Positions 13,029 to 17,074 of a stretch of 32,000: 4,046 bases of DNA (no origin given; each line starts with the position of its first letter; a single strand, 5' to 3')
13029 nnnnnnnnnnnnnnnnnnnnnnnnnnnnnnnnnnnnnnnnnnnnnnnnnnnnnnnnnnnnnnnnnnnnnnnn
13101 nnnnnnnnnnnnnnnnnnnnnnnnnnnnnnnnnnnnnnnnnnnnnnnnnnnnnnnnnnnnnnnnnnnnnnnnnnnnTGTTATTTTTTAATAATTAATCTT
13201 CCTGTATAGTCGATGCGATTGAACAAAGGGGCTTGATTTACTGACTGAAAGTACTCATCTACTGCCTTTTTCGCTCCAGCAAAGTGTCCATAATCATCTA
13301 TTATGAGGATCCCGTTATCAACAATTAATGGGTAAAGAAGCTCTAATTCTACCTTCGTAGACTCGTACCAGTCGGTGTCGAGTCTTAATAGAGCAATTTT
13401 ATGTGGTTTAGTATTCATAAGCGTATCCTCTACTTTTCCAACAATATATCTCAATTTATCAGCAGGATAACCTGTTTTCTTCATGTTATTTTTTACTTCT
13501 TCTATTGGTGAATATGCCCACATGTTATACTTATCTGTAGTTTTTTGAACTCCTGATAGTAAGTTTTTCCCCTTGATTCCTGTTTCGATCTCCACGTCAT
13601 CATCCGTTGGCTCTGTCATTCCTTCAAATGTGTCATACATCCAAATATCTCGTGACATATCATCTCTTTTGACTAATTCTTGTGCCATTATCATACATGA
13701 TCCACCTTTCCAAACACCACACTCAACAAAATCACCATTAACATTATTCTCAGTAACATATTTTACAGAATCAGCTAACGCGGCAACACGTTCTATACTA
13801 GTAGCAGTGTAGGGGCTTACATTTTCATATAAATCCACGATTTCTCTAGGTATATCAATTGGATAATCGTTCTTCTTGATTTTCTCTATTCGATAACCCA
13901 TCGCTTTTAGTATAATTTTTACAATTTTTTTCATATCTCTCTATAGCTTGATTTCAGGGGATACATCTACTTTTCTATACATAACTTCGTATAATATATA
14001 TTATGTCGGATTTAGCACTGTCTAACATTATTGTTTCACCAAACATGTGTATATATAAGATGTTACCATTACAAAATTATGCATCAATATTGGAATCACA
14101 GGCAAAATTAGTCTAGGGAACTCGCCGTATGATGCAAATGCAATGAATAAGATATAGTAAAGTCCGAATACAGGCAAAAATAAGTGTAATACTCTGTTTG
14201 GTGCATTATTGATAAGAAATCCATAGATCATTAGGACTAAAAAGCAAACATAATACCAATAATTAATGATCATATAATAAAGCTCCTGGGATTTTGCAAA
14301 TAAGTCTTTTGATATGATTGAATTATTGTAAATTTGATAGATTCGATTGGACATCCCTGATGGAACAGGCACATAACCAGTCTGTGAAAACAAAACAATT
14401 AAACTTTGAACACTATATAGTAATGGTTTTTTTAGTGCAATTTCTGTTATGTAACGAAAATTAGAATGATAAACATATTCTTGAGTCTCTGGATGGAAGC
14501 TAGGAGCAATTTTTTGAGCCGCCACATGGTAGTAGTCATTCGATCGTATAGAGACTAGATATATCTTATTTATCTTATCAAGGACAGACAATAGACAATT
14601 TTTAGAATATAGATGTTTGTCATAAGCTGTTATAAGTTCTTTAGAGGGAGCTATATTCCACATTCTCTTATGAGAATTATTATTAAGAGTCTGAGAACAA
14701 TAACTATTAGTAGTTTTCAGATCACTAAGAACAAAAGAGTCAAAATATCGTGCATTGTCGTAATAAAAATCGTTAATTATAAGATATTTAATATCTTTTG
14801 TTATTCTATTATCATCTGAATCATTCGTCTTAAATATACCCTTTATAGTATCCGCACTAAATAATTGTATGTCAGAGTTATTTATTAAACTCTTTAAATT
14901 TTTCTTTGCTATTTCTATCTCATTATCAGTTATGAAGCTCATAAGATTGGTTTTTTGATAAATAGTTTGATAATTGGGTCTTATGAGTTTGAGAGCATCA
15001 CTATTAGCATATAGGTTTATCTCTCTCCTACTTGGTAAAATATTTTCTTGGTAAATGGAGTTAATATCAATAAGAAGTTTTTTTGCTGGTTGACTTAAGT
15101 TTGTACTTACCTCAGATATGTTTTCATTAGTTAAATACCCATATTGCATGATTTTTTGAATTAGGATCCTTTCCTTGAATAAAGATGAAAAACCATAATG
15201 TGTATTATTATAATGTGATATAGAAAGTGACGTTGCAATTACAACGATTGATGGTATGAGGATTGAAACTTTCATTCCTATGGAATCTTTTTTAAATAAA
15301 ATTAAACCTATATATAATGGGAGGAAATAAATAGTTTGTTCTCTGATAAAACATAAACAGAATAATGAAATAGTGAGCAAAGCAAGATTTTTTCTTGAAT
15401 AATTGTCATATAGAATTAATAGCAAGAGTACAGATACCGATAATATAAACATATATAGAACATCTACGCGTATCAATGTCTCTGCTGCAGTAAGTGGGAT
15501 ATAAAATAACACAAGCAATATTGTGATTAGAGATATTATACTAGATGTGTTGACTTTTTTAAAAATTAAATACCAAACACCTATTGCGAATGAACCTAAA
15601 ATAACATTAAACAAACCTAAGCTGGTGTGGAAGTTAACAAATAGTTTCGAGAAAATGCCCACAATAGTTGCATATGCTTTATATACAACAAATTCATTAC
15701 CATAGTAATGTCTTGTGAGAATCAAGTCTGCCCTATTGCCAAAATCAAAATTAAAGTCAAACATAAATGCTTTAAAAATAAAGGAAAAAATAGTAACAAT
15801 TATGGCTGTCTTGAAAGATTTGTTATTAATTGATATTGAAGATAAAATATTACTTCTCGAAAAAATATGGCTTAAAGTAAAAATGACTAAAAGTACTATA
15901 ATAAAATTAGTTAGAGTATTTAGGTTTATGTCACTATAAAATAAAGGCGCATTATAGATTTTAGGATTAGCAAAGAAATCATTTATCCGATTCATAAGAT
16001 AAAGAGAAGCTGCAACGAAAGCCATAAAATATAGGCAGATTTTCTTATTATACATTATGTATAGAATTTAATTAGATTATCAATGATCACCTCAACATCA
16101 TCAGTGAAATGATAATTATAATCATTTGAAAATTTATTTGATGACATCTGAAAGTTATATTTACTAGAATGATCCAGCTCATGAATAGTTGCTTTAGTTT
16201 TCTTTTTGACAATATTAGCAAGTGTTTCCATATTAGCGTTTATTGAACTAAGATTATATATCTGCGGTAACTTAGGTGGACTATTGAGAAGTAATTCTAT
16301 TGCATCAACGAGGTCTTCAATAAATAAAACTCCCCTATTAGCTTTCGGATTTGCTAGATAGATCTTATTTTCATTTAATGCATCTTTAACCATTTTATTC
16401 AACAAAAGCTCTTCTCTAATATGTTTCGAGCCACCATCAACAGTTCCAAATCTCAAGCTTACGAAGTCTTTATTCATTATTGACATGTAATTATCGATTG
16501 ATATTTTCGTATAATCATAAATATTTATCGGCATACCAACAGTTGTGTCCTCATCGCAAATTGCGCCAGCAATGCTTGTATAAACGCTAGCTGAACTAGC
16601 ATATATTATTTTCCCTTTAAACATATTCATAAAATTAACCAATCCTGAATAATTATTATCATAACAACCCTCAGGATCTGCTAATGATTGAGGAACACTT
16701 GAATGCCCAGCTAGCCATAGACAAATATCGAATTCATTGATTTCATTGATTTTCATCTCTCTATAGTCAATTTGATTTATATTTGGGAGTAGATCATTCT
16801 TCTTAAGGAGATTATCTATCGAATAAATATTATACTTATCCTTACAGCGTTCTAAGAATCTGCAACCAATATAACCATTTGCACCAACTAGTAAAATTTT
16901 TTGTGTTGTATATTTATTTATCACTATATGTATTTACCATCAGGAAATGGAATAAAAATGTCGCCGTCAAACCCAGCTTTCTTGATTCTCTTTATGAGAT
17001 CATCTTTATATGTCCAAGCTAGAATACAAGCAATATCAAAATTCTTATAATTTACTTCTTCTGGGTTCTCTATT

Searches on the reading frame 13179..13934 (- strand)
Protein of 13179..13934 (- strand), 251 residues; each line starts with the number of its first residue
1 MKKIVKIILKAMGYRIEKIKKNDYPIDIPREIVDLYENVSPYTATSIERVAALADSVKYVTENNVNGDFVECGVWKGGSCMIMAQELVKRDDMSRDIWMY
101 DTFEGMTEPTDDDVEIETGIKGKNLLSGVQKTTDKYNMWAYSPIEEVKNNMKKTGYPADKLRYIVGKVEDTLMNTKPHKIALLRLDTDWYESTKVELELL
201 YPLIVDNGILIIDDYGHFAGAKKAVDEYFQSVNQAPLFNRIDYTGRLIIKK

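Call 8: search_protein_families(library=pfam, proteins=[window:13179-13934:-], max_evalue=0.001)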
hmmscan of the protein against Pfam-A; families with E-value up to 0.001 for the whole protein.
window:13179-13934:- (251 aa): 2 families
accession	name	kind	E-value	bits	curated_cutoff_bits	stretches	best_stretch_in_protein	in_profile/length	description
PF05711.17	TylF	-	1e-40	140.1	23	1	42-245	68-259/264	Macrocin-O-methyltransferase (TylF)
PF13578.12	Methyltransf_24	-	6.3e-12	46.7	26.3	1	70-215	1-105/105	Methyltransferase domain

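Call 58: search_protein_families(library=ncbifam, proteins=[window:13179-13934:-], max_evalue=0.00001)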
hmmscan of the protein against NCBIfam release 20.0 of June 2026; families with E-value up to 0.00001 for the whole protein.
window:13179-13934:- (251 aa): 0 families

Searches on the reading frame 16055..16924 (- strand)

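Call 8: search_protein_families(library=pfam, proteins=[window:16055-16924:-], max_evalue=0.001)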
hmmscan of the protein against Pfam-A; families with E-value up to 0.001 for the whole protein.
window:16055-16924:- (289 aa): 2 families
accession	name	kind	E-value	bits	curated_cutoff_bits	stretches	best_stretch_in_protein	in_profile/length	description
PF01370.27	Epimerase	-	1.4e-20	74.2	20.9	1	10-225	1-239/240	NAD dependent epimerase/dehydratase family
PF16363.11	GDP_Man_Dehyd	-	1.1e-12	48.5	27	1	61-258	72-282/332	GDP-mannose 4,6 dehydratase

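Call 58: search_protein_families(library=ncbifam, proteins=[window:16055-16924:-], max_evalue=0.00001)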
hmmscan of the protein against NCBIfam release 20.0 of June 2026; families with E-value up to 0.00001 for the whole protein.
window:16055-16924:- (289 aa): 3 families
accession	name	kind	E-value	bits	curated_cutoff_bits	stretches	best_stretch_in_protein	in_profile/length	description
TIGR02197.1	heptose_epim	equivalog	1.5e-13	50.6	274.6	1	10-278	1-288/316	ADP-glyceromanno-heptose 6-epimerase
TIGR01179.1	galE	equivalog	5.8e-12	45.1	262.3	1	9-160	1-174/332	UDP-glucose 4-epimerase GalE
NF007956.0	PRK10675.1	subfamily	6.4e-06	25.5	394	0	11-148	4-161/338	UDP-glucose 4-epimerase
